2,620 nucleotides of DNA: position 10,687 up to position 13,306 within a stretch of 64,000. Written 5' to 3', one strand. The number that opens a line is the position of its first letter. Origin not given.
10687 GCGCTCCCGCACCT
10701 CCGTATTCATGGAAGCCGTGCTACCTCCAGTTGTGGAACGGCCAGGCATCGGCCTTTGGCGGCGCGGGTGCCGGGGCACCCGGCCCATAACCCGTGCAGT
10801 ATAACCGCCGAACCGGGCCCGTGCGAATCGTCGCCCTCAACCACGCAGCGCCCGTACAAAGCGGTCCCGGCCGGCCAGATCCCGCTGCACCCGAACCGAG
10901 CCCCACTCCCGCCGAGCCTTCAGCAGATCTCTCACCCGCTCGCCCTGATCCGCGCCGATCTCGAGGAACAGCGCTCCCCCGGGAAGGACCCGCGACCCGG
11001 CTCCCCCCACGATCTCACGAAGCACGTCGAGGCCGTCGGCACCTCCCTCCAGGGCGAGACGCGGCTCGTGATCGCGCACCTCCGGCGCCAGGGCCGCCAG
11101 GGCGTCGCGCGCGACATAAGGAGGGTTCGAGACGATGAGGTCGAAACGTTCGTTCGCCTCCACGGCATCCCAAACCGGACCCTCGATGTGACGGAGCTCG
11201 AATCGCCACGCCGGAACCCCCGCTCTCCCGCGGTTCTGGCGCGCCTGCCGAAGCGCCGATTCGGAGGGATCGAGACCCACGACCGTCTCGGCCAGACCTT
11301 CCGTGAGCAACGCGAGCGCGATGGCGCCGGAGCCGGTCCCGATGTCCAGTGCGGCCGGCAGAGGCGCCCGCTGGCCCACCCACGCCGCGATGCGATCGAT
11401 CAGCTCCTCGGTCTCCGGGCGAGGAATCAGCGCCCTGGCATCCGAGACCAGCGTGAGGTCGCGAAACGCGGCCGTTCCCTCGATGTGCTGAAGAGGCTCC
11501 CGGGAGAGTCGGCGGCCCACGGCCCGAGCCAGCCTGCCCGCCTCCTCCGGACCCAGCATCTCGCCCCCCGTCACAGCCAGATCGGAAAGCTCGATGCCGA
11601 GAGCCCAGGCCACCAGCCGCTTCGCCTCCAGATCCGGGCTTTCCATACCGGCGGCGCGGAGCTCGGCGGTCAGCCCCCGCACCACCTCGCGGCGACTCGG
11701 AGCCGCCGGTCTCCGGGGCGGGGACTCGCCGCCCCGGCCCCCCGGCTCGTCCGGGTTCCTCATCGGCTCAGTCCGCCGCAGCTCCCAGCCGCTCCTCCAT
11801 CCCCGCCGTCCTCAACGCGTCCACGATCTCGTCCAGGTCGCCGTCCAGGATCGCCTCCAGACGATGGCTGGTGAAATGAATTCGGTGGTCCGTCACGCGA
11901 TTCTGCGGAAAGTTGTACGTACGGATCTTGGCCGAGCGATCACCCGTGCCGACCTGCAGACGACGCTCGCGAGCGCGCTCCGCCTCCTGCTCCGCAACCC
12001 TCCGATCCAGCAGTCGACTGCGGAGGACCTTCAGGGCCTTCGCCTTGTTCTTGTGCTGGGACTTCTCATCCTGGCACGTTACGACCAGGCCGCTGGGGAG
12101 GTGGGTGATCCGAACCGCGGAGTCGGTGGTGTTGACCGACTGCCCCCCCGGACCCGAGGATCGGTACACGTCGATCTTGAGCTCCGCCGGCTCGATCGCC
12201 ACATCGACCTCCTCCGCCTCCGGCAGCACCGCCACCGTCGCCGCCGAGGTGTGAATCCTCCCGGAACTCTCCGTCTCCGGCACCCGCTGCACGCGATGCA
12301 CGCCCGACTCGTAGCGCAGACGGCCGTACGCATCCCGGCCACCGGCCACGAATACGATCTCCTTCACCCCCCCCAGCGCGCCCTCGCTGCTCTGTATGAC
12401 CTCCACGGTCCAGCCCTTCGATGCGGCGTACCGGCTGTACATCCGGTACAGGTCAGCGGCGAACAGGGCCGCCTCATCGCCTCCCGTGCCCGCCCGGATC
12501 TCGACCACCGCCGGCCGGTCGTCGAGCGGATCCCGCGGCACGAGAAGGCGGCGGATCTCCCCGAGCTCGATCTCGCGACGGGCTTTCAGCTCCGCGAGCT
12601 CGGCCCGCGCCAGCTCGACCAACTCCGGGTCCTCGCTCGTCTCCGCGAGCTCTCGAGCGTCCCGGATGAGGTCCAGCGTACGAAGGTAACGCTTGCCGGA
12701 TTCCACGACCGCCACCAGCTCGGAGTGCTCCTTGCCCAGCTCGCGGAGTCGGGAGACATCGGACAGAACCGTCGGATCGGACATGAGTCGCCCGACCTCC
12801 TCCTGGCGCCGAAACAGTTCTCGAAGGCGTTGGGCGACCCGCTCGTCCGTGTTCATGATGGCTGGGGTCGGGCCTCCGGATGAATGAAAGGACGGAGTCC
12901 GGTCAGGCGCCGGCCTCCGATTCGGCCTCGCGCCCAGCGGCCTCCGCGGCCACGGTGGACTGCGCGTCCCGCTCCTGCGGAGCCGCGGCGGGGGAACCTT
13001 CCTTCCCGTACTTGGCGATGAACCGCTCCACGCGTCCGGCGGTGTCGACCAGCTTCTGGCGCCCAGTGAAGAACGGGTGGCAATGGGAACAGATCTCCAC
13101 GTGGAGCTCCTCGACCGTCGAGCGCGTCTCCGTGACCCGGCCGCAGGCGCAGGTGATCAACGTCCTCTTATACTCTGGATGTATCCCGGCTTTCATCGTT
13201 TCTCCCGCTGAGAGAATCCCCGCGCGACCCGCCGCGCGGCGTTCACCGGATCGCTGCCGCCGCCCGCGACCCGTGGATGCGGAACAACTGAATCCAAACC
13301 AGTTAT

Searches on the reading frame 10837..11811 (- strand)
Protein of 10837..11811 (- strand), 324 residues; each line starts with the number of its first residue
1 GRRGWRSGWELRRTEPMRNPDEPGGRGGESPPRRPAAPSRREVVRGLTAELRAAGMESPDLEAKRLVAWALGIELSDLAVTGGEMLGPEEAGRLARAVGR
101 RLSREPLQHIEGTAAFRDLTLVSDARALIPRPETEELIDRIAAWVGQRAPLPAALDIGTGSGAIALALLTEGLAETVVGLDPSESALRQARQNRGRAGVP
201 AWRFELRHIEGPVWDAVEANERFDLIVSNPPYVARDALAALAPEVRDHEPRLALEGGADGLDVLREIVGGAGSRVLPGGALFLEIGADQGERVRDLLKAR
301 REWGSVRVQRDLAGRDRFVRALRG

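Call 38: search_protein_families(library=pfam, proteins=[window:10837-11811:-], max_evalue=0.0001)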
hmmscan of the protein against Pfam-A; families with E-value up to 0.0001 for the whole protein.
window:10837-11811:- (324 aa): 9 families
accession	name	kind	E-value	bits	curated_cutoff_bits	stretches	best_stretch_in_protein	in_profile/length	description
PF17827.6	PrmC_N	-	8.9e-15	55.4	23.4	1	42-112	1-71/71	PrmC N-terminal domain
PF13649.12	Methyltransf_25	-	1.7e-10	41.9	27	1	155-246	2-90/97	Methyltransferase domain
PF13847.12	Methyltransf_31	-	7.5e-10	39.1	27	1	154-229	7-81/145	Methyltransferase domain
PF05175.20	MTS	-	2e-09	37.7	23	1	154-237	35-113/170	Methyltransferase small domain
PF08242.18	Methyltransf_12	-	1.2e-07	32.8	30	1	155-229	1-72/98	Methyltransferase domain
PF06325.19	PrmA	-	1.4e-07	31.8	22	1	153-229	164-233/296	Ribosomal protein L11 methyltransferase (PrmA)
PF08241.18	Methyltransf_11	-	3.1e-07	31.4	21.2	1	155-229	1-67/95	Methyltransferase domain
PF03602.21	Cons_hypoth95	-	4.1e-05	23.8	24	1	131-245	22-136/182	Conserved hypothetical protein 95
PF13489.12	Methyltransf_23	-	7.6e-05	22.9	27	0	137-229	12-88/164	Methyltransferase domain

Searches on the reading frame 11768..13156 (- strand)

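Call 38: search_protein_families(library=pfam, proteins=[window:11768-13156:-], max_evalue=0.0001)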
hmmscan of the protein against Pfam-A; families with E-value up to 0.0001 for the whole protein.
window:11768-13156:- (462 aa): 2 families
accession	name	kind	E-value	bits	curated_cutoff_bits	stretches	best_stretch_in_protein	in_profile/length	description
PF03462.23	PCRF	-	1.9e-66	224.1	24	1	117-308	4-194/194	PCRF domain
PF00472.26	RF-1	-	5.2e-44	149.4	35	1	315-425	1-116/116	RF-1 domain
